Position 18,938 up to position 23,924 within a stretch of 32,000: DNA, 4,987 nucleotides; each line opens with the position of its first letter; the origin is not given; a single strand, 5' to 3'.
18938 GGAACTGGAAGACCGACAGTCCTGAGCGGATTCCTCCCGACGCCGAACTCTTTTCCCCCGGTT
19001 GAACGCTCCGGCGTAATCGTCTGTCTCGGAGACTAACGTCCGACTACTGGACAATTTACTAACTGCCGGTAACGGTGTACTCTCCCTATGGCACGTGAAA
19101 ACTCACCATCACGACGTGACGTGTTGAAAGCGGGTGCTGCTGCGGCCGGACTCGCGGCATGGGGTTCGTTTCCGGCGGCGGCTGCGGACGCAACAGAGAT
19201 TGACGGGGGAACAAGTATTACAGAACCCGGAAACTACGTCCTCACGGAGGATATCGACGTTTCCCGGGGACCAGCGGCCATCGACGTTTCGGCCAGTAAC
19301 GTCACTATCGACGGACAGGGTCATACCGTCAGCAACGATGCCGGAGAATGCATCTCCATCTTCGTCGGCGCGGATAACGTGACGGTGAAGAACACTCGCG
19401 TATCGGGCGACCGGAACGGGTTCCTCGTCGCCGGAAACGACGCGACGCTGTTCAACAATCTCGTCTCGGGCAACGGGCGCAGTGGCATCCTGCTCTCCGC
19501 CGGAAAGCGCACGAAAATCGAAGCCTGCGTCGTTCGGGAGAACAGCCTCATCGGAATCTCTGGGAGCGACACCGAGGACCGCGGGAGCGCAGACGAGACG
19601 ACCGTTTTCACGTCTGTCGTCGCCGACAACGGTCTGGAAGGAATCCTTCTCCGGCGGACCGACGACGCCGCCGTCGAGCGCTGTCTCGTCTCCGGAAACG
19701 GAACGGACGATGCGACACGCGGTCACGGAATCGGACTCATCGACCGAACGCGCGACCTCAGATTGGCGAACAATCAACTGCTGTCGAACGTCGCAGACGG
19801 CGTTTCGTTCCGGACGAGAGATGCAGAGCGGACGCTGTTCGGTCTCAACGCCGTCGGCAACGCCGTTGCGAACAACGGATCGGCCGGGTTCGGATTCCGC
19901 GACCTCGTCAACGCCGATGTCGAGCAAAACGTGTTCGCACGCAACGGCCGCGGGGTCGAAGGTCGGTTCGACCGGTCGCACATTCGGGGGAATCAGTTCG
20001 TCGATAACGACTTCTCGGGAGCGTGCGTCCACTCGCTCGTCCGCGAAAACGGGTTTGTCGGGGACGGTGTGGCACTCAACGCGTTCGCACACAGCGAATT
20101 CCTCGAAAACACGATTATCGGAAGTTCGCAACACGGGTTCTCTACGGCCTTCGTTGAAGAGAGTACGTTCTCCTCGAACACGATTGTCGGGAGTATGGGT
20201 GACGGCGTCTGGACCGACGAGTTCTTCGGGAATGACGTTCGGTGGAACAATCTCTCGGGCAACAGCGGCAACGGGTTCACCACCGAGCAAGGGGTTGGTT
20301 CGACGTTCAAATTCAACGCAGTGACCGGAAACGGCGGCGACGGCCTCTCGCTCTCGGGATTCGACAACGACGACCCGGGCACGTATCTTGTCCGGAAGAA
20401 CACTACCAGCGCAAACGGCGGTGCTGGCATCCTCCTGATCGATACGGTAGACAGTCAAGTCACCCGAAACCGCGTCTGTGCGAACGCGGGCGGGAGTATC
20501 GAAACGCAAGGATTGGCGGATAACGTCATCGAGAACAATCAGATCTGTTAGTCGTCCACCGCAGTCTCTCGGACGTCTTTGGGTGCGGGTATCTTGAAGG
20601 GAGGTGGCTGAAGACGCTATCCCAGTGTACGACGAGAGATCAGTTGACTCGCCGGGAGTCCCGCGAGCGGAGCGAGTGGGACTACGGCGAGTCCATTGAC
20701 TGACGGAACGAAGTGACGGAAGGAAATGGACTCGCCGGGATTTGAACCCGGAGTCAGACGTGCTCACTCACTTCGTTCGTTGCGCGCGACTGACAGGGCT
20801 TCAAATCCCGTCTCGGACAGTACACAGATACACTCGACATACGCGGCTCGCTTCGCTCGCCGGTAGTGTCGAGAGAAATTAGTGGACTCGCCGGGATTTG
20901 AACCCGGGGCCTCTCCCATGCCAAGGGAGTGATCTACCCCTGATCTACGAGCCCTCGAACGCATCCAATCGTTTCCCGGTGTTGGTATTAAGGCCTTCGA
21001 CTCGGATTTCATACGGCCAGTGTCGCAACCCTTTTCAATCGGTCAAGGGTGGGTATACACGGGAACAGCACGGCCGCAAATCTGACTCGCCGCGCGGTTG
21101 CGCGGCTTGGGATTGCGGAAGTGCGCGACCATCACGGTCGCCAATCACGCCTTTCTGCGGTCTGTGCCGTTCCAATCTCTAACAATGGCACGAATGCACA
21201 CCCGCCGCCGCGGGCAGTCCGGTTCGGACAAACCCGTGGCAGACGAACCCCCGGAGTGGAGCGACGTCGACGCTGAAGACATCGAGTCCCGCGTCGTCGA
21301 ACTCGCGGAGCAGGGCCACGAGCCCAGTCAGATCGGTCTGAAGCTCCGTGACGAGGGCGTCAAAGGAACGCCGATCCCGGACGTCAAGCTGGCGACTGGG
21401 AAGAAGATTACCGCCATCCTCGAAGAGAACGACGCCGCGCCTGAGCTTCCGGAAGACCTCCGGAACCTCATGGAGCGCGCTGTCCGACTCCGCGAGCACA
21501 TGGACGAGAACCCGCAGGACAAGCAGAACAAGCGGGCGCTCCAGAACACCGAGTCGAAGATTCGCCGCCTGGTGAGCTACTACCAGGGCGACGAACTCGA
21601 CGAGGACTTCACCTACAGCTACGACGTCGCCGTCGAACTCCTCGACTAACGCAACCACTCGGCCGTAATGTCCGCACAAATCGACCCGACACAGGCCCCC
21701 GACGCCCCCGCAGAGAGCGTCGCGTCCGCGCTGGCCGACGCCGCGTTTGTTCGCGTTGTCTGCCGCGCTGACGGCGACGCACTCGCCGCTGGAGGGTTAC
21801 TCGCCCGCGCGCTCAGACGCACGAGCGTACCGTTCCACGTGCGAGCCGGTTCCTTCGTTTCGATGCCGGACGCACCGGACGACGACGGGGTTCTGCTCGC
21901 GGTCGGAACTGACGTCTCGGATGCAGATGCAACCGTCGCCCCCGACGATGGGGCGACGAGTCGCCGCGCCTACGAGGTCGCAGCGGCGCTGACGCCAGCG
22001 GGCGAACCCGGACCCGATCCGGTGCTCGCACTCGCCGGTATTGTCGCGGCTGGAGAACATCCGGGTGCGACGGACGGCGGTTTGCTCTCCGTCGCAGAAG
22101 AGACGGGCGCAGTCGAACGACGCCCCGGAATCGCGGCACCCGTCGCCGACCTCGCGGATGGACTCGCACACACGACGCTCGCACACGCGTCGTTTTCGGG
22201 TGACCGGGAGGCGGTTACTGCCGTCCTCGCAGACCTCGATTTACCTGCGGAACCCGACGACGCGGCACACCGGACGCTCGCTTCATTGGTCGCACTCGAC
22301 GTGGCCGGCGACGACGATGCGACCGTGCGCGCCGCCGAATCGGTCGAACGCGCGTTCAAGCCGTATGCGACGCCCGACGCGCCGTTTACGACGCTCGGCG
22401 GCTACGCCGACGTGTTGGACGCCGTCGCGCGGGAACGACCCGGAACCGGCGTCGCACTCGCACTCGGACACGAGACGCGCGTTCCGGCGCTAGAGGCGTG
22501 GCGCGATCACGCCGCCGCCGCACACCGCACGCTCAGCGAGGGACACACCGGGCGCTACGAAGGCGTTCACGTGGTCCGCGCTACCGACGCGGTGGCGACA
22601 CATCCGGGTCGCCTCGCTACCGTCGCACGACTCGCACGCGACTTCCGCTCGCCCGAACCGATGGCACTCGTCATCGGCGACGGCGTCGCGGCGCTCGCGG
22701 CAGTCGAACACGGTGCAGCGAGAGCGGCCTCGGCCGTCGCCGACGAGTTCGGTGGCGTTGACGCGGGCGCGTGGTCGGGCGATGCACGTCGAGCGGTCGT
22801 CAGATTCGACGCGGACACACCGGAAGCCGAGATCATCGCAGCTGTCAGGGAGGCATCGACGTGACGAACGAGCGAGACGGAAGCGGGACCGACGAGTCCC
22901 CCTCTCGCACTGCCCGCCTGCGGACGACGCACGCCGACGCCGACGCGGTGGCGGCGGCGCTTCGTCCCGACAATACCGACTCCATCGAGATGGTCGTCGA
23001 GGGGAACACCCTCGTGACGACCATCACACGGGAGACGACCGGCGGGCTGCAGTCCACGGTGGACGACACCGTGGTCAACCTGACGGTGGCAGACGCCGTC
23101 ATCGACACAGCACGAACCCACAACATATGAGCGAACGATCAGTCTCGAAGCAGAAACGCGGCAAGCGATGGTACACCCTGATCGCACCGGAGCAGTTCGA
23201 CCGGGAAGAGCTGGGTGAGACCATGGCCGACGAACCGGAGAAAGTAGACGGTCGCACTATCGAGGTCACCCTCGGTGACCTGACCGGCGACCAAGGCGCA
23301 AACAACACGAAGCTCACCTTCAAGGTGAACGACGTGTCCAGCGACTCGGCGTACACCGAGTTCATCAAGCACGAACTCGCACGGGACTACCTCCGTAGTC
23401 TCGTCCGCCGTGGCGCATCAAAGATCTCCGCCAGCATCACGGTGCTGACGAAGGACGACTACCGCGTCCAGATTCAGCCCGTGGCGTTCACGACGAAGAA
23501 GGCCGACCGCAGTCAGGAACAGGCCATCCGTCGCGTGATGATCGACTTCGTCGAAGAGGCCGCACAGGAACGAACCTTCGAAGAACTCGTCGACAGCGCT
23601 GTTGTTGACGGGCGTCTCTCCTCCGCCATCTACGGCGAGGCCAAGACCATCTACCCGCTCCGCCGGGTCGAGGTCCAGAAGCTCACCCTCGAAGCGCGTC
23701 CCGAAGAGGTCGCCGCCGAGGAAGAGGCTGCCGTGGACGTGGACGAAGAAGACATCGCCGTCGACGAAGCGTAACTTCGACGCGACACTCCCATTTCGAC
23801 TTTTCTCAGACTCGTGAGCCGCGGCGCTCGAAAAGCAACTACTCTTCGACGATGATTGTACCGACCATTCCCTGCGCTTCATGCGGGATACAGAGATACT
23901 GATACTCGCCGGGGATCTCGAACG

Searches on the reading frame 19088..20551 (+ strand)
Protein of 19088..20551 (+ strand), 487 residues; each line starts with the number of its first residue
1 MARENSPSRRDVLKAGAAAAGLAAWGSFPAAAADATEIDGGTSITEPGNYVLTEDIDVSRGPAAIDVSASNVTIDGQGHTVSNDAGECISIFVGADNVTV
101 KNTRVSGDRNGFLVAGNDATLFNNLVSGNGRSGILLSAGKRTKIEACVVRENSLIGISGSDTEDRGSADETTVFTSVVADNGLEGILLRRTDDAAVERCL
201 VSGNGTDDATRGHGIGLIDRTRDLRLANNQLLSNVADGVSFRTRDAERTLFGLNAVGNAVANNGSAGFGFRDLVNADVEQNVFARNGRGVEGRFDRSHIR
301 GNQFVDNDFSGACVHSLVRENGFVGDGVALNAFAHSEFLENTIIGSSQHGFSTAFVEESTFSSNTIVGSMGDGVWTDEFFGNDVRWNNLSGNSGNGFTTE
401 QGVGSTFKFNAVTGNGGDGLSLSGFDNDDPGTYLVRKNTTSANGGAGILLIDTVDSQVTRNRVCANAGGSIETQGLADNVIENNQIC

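Call 19: search_protein_families(library=pfam, proteins=[window:19088-20551:+], max_evalue=0.001)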
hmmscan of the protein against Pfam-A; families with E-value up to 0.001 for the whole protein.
window:19088-20551:+ (487 aa): 3 families
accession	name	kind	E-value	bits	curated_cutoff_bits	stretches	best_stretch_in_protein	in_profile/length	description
PF13229.12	Beta_helix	-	1e-27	97.1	25.9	3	94-245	7-148/158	Right handed beta helix region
PF05048.19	NosD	-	2.7e-25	89.5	23.6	3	55-235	31-173/212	Periplasmic copper-binding protein (NosD)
PF10518.14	TAT_signal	-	0.00032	20.9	22.7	1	7-24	2-19/21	TAT (twin-arginine translocation) pathway signal sequence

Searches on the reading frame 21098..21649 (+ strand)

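Call 19: search_protein_families(library=pfam, proteins=[window:21098-21649:+], max_evalue=0.001)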
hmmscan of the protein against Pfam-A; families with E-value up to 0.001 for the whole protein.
window:21098-21649:+ (183 aa): 2 families
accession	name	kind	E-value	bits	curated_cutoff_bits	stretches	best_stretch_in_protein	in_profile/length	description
PF08069.17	Ribosomal_S13_N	-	1.2e-23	83.4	25.4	1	30-86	1-57/60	Ribosomal S13/S15 N-terminal domain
PF00312.27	Ribosomal_S15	-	1.3e-15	57.7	31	1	107-174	4-74/81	Ribosomal protein S15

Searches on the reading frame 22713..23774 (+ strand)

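Call 20: search_protein_families(library=pfam, proteins=[window:22713-23774:+], max_evalue=0.001)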
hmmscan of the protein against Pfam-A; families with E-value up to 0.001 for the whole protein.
window:22713-23774:+ (353 aa): 1 family
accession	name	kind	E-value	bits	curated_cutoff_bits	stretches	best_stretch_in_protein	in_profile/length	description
PF01015.23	Ribosomal_S3Ae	-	2.1e-62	210.5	29.3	1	143-330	5-191/191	Ribosomal S3Ae family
